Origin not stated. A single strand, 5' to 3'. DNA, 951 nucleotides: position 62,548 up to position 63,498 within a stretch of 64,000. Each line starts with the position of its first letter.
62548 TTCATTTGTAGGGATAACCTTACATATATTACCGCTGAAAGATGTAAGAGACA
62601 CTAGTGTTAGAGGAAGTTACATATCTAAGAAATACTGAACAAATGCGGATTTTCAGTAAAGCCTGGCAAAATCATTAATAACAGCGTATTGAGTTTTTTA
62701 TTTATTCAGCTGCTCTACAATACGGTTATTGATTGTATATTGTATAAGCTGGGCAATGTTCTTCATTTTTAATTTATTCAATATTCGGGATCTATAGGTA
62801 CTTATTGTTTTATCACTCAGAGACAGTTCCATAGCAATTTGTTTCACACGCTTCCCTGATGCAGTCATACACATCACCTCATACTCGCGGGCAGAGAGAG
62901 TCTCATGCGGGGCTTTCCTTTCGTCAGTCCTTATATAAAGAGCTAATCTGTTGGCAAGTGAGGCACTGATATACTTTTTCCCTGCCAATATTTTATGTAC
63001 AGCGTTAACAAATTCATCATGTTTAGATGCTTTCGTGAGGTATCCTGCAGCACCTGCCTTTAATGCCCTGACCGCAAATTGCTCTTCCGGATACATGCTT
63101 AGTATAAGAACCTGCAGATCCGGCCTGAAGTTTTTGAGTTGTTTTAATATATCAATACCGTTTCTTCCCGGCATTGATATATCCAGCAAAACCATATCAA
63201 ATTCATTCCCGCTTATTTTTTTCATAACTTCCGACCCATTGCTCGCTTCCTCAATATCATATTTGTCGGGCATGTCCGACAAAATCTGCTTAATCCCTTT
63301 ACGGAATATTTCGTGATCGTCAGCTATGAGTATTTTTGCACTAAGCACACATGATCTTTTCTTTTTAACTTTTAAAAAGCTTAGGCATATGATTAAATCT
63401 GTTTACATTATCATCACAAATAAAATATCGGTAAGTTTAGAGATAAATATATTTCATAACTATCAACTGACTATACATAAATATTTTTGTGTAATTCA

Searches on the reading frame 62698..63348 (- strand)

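Call 11: search_protein_families(library=ncbifam, proteins=[window:62698-63348:-], max_evalue=1e-10)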
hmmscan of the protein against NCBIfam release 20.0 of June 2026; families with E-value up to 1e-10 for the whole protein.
window:62698-63348:- (216 aa): 54 families (the best 25 are shown)
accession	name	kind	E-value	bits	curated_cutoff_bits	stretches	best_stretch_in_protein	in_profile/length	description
NF007018.1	PRK09483.1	equivalog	2.1e-49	168.1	280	1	5-212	3-210/217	UvrY/SirA/GacA family response regulator transcription factor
NF011896.0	PRK15369.1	equivalog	7.4e-46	156.4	242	1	2-208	2-207/211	two component system response regulator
NF052445.1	RespRegMctR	equivalog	1.2e-40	139.1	300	1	5-210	3-204/205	two-component system response regulator MctR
NF007935.0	PRK10651.1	equivalog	2.4e-39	134.8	250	1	4-199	7-204/216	two-component system response regulator NarL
NF007403.0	PRK09935.1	equivalog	2.9e-32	112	271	1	2-206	2-205/210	fimbria biosynthesis transcriptional regulator FimZ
NF007685.0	PRK10360.1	equivalog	5.2e-30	104.7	258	1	6-203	4-190/196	response regulator transcription factor UhpA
NF007708.0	PRK10403.1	equivalog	2.8e-29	102.1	343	1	4-197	7-200/215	nitrate/nitrite response regulator protein NarP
NF007419.0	PRK09958.1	equivalog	1.1e-28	100.2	251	1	7-210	4-203/204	acid-sensing system DNA-binding response regulator EvgA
NF047785.1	respo_reg_MadR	equivalog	4.6e-27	94.7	300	1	5-201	2-199/209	MadR family response regulator transcription factor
NF041830.1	RR_TF_ErdR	exception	1.1e-26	93.9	390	1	5-200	3-200/213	response regulator transcription factor ErdR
NF006900.1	PRK09390.1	equivalog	5.1e-26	91.4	255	1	4-208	5-200/203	response regulator FixJ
NF008098.0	PRK10840.1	equivalog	3.6e-20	72.4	235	1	4-206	4-206/216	response regulator transcription factor RcsB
NF040749.1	tetrathio_RR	equivalog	2.2e-19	70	290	1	9-203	5-186/191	tetrathionate respiration response regulator TtrR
NF001965.0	PRK00742.1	subfamily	2.2e-19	69.9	293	1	4-127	4-129/357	chemotaxis-specific protein-glutamate methyltransferase CheB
NF041367.1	CheY_Halo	equivalog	3.6e-19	69.2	200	1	6-120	1-113/114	chemotaxis protein CheY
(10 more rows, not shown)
